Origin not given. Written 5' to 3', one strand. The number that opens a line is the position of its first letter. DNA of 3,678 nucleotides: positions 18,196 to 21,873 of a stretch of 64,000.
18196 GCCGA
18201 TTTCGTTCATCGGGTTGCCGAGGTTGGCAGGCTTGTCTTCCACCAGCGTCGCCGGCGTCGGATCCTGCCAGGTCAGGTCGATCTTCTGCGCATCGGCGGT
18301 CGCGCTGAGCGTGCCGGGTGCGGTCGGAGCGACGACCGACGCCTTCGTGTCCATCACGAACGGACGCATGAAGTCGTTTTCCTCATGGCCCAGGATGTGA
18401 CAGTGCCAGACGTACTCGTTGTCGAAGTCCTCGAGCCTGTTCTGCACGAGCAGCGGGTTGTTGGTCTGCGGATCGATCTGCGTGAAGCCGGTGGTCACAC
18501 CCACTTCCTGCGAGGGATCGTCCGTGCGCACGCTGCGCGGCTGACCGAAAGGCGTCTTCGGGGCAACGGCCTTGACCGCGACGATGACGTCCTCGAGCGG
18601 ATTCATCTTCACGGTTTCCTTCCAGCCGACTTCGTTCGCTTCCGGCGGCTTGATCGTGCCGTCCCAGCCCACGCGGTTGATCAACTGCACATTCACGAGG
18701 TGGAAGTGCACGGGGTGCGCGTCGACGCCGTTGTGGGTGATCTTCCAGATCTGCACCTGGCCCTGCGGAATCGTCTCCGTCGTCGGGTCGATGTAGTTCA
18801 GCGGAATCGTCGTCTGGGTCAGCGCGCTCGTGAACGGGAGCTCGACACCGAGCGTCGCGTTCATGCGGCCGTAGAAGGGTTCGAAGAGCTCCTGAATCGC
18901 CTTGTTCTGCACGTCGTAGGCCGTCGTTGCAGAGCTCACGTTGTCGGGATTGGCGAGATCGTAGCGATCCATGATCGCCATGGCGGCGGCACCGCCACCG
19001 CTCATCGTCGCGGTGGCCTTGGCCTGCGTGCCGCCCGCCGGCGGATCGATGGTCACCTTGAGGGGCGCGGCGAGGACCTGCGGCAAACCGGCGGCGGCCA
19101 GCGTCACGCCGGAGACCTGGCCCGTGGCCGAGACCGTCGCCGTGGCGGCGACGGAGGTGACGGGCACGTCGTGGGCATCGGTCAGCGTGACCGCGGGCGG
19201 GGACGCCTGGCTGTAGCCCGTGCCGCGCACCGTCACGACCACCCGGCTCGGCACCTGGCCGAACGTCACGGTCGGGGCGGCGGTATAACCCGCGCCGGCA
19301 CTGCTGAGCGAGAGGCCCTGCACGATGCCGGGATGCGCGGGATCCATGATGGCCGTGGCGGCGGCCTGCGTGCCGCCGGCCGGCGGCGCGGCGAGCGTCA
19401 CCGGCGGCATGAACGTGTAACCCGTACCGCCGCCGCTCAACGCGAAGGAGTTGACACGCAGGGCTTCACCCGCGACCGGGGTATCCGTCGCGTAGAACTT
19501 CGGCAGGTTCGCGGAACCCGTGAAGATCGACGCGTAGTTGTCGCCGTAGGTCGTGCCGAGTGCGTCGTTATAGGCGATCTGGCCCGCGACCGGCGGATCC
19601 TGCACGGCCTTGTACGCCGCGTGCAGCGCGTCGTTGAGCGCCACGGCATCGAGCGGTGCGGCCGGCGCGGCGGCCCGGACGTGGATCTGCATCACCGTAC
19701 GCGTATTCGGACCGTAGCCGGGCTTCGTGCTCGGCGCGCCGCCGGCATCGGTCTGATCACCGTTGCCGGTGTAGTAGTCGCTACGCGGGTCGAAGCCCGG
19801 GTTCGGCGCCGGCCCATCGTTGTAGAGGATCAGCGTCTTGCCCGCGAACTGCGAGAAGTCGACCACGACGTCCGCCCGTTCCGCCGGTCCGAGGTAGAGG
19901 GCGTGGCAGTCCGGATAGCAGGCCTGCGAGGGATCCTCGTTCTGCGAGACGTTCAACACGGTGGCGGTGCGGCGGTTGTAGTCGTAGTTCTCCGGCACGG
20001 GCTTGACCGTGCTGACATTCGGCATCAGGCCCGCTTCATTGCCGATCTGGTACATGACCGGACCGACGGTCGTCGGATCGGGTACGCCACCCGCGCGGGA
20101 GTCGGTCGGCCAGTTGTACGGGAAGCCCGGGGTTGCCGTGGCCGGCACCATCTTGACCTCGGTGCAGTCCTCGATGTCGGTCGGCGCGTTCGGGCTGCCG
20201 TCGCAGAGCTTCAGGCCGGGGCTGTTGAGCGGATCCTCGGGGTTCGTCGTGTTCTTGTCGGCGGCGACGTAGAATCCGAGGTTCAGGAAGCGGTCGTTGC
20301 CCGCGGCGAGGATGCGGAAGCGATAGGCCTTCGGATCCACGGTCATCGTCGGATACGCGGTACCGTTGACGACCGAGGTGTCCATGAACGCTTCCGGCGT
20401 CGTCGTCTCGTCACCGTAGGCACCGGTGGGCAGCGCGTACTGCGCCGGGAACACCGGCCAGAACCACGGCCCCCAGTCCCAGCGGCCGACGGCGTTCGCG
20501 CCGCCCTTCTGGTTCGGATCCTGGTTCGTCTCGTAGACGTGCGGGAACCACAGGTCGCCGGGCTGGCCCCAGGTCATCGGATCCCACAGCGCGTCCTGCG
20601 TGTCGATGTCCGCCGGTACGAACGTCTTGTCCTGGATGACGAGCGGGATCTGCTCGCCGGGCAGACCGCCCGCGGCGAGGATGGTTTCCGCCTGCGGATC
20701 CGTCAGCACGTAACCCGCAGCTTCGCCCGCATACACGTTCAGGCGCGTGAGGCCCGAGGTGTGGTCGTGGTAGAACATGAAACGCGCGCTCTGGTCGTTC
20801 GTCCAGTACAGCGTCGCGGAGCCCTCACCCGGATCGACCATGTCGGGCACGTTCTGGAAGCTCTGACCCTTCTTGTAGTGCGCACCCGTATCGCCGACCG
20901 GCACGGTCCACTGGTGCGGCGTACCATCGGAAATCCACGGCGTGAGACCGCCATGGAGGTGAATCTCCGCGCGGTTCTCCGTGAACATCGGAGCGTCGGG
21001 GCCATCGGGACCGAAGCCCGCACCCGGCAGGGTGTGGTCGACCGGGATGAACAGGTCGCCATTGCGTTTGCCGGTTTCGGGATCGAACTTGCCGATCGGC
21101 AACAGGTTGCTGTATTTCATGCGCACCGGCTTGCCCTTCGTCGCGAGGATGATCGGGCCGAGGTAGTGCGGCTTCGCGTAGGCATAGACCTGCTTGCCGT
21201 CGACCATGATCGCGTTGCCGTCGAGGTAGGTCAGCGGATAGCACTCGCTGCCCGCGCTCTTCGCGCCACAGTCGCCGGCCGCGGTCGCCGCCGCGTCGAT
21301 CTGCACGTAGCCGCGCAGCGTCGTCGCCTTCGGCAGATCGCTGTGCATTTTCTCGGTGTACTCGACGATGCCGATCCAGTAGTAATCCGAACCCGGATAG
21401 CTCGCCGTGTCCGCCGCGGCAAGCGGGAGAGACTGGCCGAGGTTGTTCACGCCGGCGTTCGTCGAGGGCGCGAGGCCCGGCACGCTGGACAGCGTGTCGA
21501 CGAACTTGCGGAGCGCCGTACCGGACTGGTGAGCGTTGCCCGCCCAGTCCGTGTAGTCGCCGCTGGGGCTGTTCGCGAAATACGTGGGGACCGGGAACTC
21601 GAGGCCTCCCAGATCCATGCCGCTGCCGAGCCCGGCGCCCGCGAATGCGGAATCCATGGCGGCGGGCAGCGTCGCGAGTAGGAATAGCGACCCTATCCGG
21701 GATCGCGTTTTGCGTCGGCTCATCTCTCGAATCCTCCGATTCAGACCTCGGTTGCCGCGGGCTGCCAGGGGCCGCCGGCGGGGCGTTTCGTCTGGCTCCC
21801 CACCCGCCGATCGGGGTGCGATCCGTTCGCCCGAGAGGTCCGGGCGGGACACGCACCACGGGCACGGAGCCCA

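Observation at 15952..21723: MCO architecture: catalytic cupredoxin core followed by ~8 FN3-like repeats (~800 aa)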

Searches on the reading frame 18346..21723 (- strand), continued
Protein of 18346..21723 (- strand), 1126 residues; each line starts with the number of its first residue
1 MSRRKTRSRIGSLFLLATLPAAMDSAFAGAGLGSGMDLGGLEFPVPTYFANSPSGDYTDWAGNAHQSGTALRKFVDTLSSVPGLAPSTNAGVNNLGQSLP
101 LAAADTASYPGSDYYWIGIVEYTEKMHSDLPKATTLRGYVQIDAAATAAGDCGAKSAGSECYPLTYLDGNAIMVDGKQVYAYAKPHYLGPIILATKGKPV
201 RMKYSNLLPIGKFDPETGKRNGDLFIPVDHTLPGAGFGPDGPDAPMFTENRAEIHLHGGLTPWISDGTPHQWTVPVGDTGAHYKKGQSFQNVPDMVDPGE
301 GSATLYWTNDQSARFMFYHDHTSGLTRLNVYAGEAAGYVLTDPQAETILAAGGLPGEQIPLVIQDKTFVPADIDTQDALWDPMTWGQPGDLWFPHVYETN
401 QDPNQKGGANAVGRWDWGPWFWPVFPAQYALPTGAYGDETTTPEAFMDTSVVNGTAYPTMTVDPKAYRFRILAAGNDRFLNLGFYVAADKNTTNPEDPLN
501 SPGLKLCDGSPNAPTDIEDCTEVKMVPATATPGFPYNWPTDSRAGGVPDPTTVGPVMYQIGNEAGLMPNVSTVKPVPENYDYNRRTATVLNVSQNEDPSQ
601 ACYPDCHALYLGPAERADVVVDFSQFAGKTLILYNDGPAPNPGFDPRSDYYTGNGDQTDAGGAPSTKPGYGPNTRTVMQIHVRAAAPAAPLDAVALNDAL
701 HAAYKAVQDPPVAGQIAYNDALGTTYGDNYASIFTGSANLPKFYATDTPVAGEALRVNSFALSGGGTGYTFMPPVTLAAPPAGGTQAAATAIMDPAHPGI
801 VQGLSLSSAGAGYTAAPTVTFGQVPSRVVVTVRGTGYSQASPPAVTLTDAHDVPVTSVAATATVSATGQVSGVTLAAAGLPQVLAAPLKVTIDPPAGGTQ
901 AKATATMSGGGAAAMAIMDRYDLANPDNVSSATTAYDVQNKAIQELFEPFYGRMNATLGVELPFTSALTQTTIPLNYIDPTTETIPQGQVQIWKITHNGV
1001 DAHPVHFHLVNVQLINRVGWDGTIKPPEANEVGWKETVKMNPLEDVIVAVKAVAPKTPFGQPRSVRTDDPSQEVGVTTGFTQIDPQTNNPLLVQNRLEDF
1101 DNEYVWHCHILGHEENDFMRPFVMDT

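Call 63: search_solved_structures(query=window:18346-21723:-, max_evalue=1e-28, show_alignments=1)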
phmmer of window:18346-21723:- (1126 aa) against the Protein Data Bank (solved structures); distinct sequences matched with E-value up to 1e-28: 3.
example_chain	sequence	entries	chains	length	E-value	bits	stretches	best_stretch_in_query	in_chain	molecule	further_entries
9bd5_A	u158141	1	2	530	1.2e-29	106.3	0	224-368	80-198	Spore coat protein A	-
8z5b_A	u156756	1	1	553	2.5e-29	105.2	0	249-368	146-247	Multicopper oxidase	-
1gsk_A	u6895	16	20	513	8.9e-29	103.4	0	224-368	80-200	SPORE COAT PROTEIN A | COTA LACCASE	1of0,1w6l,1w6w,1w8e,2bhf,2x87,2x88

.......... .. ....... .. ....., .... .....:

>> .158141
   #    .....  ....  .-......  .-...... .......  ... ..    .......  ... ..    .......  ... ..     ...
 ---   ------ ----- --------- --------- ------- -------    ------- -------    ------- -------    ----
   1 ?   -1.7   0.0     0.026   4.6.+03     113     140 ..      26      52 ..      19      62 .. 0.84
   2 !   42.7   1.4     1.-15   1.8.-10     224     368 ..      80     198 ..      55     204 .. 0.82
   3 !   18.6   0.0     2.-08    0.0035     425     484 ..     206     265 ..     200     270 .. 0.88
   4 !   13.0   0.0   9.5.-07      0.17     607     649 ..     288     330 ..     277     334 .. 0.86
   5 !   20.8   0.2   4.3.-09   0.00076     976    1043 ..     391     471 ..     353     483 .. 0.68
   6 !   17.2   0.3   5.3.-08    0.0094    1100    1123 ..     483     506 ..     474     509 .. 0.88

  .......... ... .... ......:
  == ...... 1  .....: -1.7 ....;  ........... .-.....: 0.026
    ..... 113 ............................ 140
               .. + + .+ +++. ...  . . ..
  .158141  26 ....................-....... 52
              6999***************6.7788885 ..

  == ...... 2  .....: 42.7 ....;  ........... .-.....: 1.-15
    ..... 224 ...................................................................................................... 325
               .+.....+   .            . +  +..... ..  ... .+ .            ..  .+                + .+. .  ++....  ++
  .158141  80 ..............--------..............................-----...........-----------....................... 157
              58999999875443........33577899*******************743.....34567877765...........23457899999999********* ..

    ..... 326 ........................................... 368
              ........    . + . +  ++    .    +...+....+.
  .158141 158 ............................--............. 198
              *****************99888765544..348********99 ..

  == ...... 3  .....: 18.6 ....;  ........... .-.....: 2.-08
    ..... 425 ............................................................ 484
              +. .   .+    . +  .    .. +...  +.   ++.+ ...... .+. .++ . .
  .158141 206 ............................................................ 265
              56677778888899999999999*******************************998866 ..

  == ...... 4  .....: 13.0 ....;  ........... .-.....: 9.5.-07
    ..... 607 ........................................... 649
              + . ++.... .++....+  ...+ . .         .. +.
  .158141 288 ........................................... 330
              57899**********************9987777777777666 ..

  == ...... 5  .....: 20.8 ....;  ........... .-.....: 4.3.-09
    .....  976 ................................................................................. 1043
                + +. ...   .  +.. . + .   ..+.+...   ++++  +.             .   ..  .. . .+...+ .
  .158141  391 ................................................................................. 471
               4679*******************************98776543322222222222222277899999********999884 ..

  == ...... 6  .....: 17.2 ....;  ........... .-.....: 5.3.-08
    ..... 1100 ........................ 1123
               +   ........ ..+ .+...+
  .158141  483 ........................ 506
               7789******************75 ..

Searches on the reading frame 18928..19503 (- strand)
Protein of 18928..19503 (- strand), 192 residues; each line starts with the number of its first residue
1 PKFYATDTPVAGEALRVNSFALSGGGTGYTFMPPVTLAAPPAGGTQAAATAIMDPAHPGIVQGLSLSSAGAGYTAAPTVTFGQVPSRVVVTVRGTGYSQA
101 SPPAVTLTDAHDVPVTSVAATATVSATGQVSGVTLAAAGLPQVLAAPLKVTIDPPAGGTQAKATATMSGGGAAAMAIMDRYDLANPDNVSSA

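Call 57: search_protein_families(library=ncbifam, proteins=[window:18928-19503:-], max_evalue=0.05)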
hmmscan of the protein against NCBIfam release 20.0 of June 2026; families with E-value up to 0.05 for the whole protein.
window:18928-19503:- (192 aa): 0 families
